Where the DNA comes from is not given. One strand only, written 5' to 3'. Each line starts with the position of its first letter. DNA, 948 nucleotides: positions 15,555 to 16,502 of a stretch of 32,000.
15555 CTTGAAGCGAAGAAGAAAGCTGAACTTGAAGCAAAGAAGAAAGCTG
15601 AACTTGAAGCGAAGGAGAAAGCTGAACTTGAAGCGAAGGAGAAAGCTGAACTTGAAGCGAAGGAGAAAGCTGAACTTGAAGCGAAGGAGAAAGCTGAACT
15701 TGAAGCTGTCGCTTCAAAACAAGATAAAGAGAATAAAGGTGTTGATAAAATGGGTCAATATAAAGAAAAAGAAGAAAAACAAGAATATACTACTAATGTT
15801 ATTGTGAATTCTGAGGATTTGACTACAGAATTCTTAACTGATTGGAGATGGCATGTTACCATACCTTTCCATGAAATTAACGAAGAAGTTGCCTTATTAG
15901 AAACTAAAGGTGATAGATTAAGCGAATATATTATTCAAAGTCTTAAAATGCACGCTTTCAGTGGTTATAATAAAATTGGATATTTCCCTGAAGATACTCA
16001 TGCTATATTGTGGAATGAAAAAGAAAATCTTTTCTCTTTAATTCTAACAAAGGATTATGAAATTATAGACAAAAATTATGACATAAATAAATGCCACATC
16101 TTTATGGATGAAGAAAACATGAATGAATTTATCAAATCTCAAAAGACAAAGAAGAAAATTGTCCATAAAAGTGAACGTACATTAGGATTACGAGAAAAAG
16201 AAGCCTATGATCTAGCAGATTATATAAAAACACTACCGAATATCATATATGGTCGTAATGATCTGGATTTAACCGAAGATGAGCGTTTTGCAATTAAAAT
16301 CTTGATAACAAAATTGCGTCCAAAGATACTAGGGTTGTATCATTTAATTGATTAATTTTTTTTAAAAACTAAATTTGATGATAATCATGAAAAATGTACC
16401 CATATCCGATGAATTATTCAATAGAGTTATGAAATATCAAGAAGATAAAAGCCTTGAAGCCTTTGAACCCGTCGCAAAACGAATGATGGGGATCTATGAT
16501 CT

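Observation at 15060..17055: Two-gene unit: polybasic anchor, about 27-nm ER/K single-helix spacer and globular head, co-encoded with a roadblock-less Rag-like GTPase (candidate tether or split-Rag module)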

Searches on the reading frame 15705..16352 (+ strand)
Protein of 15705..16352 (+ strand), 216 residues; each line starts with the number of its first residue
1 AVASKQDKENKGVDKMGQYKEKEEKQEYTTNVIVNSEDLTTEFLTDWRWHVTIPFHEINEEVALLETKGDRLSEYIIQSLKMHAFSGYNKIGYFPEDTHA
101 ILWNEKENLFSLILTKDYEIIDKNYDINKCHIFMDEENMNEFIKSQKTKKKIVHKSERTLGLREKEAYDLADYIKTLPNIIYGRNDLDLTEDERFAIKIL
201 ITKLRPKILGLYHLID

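Call 9: find_homologous_proteins(query=window:15705-16352:+, max_evalue=0.01)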
Query seq(216 aa) (216 aa): 1 proteins with E <= 0.01 among 124 candidates.
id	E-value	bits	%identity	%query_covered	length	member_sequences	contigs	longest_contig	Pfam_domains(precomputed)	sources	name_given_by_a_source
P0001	1.1e-117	409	91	93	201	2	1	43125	-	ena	-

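Call 11: find_encoding_contigs(protein=P0001, flank=10000, max_places=6)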
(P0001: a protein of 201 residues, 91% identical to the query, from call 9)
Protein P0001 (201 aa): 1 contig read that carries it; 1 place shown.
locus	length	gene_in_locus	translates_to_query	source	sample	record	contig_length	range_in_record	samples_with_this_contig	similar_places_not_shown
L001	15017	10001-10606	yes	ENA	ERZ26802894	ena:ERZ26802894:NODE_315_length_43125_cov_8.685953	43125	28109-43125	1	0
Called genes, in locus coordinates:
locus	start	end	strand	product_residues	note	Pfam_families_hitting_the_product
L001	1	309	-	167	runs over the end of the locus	-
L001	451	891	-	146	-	PF01294:Ribosomal_L13e (faint)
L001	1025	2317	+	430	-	PF01841:Transglut_core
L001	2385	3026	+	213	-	PF00009:GTP_EFTU (weak), PF00025:Arf, PF00071:Ras (weak), PF04670:Gtr1_RagA (weak), PF08477:Roc (weak)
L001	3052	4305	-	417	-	PF00025:Arf, PF04670:Gtr1_RagA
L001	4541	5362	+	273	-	PF04471:Mrr_cat (weak)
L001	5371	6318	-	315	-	-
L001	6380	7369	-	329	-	PF00025:Arf, PF09439:SRPRB (weak), PF01926:MMR_HSR1 (weak), PF04670:Gtr1_RagA, PF08477:Roc (faint)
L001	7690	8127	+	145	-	PF00071:Ras (weak)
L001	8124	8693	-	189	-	PF00929:RNase_T, PF16473:Rv2179c-like (weak)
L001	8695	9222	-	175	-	PF18306:LDcluster4, PF03641:Lysine_decarbox (weak)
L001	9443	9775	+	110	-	-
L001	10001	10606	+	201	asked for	-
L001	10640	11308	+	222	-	PF03193:RsgA_GTPase (faint), PF00025:Arf (weak), PF00071:Ras, PF01926:MMR_HSR1, PF04670:Gtr1_RagA, PF08477:Roc, PF00503:G-alpha (weak)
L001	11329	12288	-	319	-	PF00586:AIRS, PF02769:AIRS_C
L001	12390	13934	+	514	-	PF00025:Arf, PF01926:MMR_HSR1 (faint), PF04670:Gtr1_RagA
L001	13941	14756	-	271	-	-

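Call 27: search_protein_representatives(protein=window:15705-16352:+)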
Query: 216 residues. Proteins with E-value up to 0.001 (for the whole library): 2; up to 1e-10: 1; up to 1e-30: 1. The best 2 are listed.
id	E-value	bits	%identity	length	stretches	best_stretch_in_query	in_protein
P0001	3.3e-118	408.9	91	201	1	16-216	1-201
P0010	2.7e-08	49.9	30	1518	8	39-68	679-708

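Call 28: predict_structure(alignment_id=A1)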
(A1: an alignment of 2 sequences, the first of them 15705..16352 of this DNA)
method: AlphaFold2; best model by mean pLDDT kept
length: 216 residues; sequences in the alignment: 2
mean_pLDDT: 37.5   pTM: 0.24
mean pLDDT of the five models: 37.5, 34.6, 33.6, 33.0, 31.9
residues with pLDDT >= 90: 0; 70-90: 0; 50-70: 16; < 50: 200
segments of 3 or more residues with pLDDT < 50: 1-100, 103-176, 178-185, 204-206, 208-216
pLDDT, mean of each block of 10 residues (from residue 1): 35 32 26 27 27 29 35 43 43 46 43 39 32 32 34 27 40 48 52 51 47 35
secondary structure, 60 per line:
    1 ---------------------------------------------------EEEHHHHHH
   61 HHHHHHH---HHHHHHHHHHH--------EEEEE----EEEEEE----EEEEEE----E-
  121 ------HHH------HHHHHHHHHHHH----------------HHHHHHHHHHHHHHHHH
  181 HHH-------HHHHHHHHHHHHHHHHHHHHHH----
elements in order: E52-54 H55-67 H71-81 E90-94 E99-104 E109-114 H136-147 H164-183 H191-212
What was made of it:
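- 15795..16352 (+): Conserved orphan head domain (residues 246-431, net acidic); fold unknown. AlphaFold pLDDT 37.5 (call 28).
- On Roadblock/LC7 or longin domain (for the head): AlphaFold pLDDT is 37.5 (call 28).
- A strand-helix(-helix)-3-strand core in the low-confidence model (call 28) can be threaded as alpha-beta-beta-alpha-beta-beta-beta if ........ is read as a strand.
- Tried and rejected: AlphaFold with 2 sequences gave pLDDT 37.5 (call 28).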

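Call 33: find_related_loci(query=A2, collection=genome_contigs, flank=4000)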
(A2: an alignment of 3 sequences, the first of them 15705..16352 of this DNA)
Query A2 (216 aa) in genome_contigs; peptide patterns used: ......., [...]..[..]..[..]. (x = any residue, [..] = any of these).
163 stretches matched a pattern, but none encodes a relative of the query by tblastn (E <= 1e-3).

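Call 34: find_related_loci(query=A2, collection=metagenome_contigs, flank=4000)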
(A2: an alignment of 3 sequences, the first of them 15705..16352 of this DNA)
Query A2 (216 aa) in metagenome_contigs; peptide patterns used: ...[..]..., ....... (x = any residue, [..] = any of these).
600 stretches matched a pattern, but none encodes a relative of the query by tblastn (E <= 1e-3).
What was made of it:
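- Tried and rejected: Scans of GTDB genomes and JGI metagenomes found nothing (calls 33, 34).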

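Call 38: search_protein_families(library=pfam, proteins=[window:15705-16352:+], max_evalue=10)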
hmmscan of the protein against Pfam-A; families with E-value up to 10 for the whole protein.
window:15705-16352:+ (216 aa): 2 families
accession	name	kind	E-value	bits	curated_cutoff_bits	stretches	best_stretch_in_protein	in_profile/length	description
PF16467.10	DUF5048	-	0.015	15.9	32.3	1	51-86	54-89/103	Domain of unknown function (DUF5048)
PF20076.4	DUF6472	-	0.12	13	27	1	121-148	12-39/57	Domain of unknown function (DUF6472)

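Call 39: search_solved_structures(query=A2, max_evalue=10)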
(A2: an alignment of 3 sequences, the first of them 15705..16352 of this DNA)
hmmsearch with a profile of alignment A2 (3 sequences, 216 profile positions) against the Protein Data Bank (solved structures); distinct sequences matched with E-value up to 10: 3.
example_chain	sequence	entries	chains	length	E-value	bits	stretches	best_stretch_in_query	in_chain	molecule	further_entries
9nri_BT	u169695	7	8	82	0.48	13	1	125-168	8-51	Large ribosomal subunit protein uL23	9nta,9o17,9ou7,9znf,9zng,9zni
3iq1_A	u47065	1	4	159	0.57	12.8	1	59-101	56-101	DPS family protein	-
4fb3_A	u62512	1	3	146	1.2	11.7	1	73-132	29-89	Large T antigen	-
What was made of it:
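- On Roadblock/LC7 or longin domain (for the head): A profile search against PDB sequences finds nothing relevant (call 39).
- There is no PDB sequence hit either (call 39).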

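Call 70: search_protein_families(library=ncbifam, proteins=[window:15705-16352:+], max_evalue=0.1)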
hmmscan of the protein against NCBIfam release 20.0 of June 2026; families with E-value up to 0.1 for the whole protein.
window:15705-16352:+ (216 aa): 1 family
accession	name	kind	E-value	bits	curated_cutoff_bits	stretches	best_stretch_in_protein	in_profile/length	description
TIGR01378.1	thi_PPkinase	equivalog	0.021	14.3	76.4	1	73-146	114-193/206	thiamine diphosphokinase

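Call 71: search_protein_families(library=padloc, proteins=[window:15705-16352:+], max_evalue=0.1)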
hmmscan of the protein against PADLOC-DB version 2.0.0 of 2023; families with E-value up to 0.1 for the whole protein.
window:15705-16352:+ (216 aa): 1 family
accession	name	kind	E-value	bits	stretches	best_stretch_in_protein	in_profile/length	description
PDLC04096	SIR2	-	0.0083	13.6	1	55-96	16-56/230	-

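Call 80: fold_search(model_id=the predicted structure, library=pdb)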
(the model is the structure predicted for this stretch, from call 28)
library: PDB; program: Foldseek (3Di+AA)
matches with E <= 10: 134; with E <= 0.001: 0
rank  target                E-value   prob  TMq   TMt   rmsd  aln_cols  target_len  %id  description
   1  5x11_H                7.7e-01  0.06  0.14  0.16  20.9       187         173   13  Crystal structure of Bacillus subtilis PadR in complex with operator DNA (released 2017-11-22)
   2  6z1p_Ay               1.2e+00  0.03  0.09  0.10  21.8       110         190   16  Structure of the mitochondrial ribosome from Tetrahymena thermophila (released 2020-06-24)
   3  6dj8_B                1.6e+00  0.08  0.14  0.09  12.6        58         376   21  Structure of DNA polymerase III subunit beta from Borrelia burgdorferi in complex with a natural product (released 2019-05-29)
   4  6i4x_A                1.6e+00  0.03  0.10  0.13  12.5       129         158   13  Crystal structure of SOCS2:Elongin C:Elongin B in complex with erythropoietin receptor peptide (released 2019-05-29)
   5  3imo_A                2.0e+00  0.08  0.15  0.25  13.3       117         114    8  Structure from the mobile metagenome of Vibrio cholerae. Integron cassette protein VCH_CASS14 (released 2009-08-25)
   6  5x11_G                2.0e+00  0.03  0.14  0.16  20.6       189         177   12  Crystal structure of Bacillus subtilis PadR in complex with operator DNA (released 2017-11-22)
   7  6jld_C                2.1e+00  0.16  0.11  0.13   8.3        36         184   14  Crystal structure of a human ependymin related protein (released 2019-07-10)
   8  6ezn_H                2.1e+00  0.08  0.18  0.16  32.7       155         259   16  Cryo-EM structure of the yeast oligosaccharyltransferase (OST) complex (released 2018-01-17)
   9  5x12                  2.1e+00  0.05  0.17  0.19  18.0       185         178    9  Crystal structure of Bacillus subtilis PadR (released 2017-11-22)
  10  3qr8                  2.2e+00  0.04  0.10  0.13  12.5        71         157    8  Crystal structure of the bacteriophage P2 membrane-piercing protein gpV (released 2012-02-22)
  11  8vl4_MODEL_1_A        2.4e+00  0.09  0.21  0.34  15.0       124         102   18  Solution NMR Structure of de novo design protein 312 parent (released 2024-08-07)
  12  8v10_C                2.4e+00  0.06  0.13  0.23  12.8        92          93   11  Structure of a Saccharomyces cerevisiae Mps1 peptide bound to dwarf Ndc80 Complex (released 2024-05-15)
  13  6f1e_A                2.6e+00  0.08  0.16  0.22  13.9       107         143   20  Crystal structure of olive flounder [Paralichthys olivaceus] interferon gamma at 2.3 Angstrom resolution (released 2018-05-23)
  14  4g7n_A                2.7e+00  0.06  0.12  0.12  14.0        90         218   10  The Structure of the Plk4 Cryptic Polo Box Reveals Two Tandem Polo Boxes Required for Centriole Duplication (released 2012-10-10)
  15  8dr4_G                2.7e+00  0.06  0.15  0.13  15.9       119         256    9  Open state of RFC:PCNA bound to a 3' ss/dsDNA junction (DNA2) without NTD (released 2022-08-17)
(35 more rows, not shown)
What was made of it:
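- Tried and rejected: Foldseek on that model was meaningless; the best hit was PadR at E 0.77 (call 80).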

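Call 89: list_cluster_members(proteins=[P0001, P0002])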
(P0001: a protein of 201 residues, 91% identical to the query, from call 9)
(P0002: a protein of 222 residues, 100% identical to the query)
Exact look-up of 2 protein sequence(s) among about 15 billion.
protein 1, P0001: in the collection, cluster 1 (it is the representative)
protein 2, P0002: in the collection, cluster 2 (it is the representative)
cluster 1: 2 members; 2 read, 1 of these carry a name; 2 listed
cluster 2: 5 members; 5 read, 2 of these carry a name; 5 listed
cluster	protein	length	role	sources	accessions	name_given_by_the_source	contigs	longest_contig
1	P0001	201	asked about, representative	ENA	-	-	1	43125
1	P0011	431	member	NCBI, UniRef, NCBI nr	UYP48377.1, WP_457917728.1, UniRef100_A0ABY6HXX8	hypothetical protein NEF87_004662 [Candidatus Lokiarchaeum ossiferum] | Uncharacterized protein n=1 Tax=Candidatus Lokiarchaeum ossiferum TaxID=2951803 ... | hypothetical protein NEF87_004662 [Candidatus Lokiarchaeum sp. B-35]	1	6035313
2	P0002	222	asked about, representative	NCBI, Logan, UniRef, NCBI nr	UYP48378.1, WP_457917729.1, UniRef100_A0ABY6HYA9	hypothetical protein NEF87_004663 [Candidatus Lokiarchaeum ossiferum] | GTP-binding protein n=1 Tax=Candidatus Lokiarchaeum ossiferum TaxID=2951803 ... | hypothetical protein NEF87_004663 [Candidatus Lokiarchaeum sp. B-35]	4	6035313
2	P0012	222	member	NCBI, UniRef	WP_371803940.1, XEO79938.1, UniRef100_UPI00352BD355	GTPase [Candidatus Lokiarchaeum ossiferum] | GTPase n=1 Tax=Candidatus Lokiarchaeum ossiferum TaxID=2951803 RepID=UPI00352BD355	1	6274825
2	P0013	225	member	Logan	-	-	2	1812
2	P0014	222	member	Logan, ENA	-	-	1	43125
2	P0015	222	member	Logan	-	-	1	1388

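Call 90: find_encoding_contigs(protein=P0012, flank=4000, max_places=3)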
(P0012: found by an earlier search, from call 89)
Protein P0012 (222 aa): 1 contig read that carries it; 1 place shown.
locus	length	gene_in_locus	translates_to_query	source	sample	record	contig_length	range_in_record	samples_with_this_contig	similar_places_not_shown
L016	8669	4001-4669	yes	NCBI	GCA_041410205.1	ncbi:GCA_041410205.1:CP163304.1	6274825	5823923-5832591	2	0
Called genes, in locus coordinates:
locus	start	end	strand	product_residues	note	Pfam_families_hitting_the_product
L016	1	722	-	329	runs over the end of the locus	PF00025:Arf, PF09439:SRPRB (weak), PF01926:MMR_HSR1 (weak), PF04670:Gtr1_RagA, PF08477:Roc (faint)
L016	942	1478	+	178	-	PF00025:Arf, PF00071:Ras, PF04670:Gtr1_RagA (weak), PF08477:Roc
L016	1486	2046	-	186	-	PF00929:RNase_T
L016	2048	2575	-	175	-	PF18306:LDcluster4, PF03641:Lysine_decarbox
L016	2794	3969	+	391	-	-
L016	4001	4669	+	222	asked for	PF03193:RsgA_GTPase (faint), PF00503:G-alpha (faint), PF00025:Arf (weak), PF00071:Ras, PF01926:MMR_HSR1, PF04670:Gtr1_RagA, PF08477:Roc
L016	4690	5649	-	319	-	PF00586:AIRS, PF02769:AIRS_C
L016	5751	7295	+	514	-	PF00025:Arf, PF04670:Gtr1_RagA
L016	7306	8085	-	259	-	-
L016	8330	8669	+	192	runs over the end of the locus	PF00352:TBP, PF11858:DUF3378 (faint), PF00352:TBP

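Call 96: find_homologous_proteins(query=A7, max_evalue=1)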
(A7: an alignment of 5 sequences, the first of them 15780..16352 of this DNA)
Query A7 (5 sequences) (191 aa, profile of the alignment): 1 proteins with E <= 1 among 1857 candidates.
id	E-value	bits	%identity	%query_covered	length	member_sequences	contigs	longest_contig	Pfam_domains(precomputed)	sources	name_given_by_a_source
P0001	3.1e-115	400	90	100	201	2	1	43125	-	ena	-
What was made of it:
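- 15795..16352 (+): No homologue outside one 50%-identity cluster (calls 9, 27, 96).
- Tried and rejected: The word-indexed search of 5.8 billion proteins, with a single sequence and with a 5-sequence profile, found only the P0001 cluster (calls 9, 96).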

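Call 97: search_protein_families(library=pfam, alignment_id=A7, max_evalue=10)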
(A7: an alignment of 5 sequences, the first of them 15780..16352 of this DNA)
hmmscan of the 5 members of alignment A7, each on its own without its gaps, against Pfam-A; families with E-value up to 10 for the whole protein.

A. member 1, window:15780-16352:+ (191 aa): 2 families
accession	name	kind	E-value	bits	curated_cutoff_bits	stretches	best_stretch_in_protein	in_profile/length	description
PF16467.10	DUF5048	-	0.019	15.5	32.3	1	26-61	54-89/103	Domain of unknown function (DUF5048)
PF20076.4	DUF6472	-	1.9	9.2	27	1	96-123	12-39/57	Domain of unknown function (DUF6472)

B. families by the number of members that match (of 5 scanned): 6 families
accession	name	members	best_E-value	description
PF16467.10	DUF5048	3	0.0025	Domain of unknown function (DUF5048)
PF16881.10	LIAS_N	2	0.036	N-terminal domain of lipoyl synthase of Radical_SAM family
PF20076.4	DUF6472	2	0.18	Domain of unknown function (DUF6472)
PF14127.11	DUF4294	1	0.069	Domain of unknown function (DUF4294)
PF18162.6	Arc_C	1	0.14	Arc C-lobe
PF00447.23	HSF_DNA-bind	1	0.29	HSF-type DNA-binding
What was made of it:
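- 15795..16352 (+): No Pfam or PDB match (calls 38, 39, 97).
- On Roadblock/LC7 or longin domain (for the head): None of the 5 head orthologues matches, even at E<=10 (calls 38, 97).
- On MglB-MglA module: No roadblock signal is found in the head (call 97).
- No nucleic-acid-binding domain is detected in the head (calls 38, 97). No Robl_LC7 or longin signal appears in any of the five heads, even at E<=10 (calls 38, 97).
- Tried and rejected: Pfam at E<=10, NCBIfam, PADLOC and PDB sequence searches gave nothing usable (calls 38, 39, 70, 71, 97).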
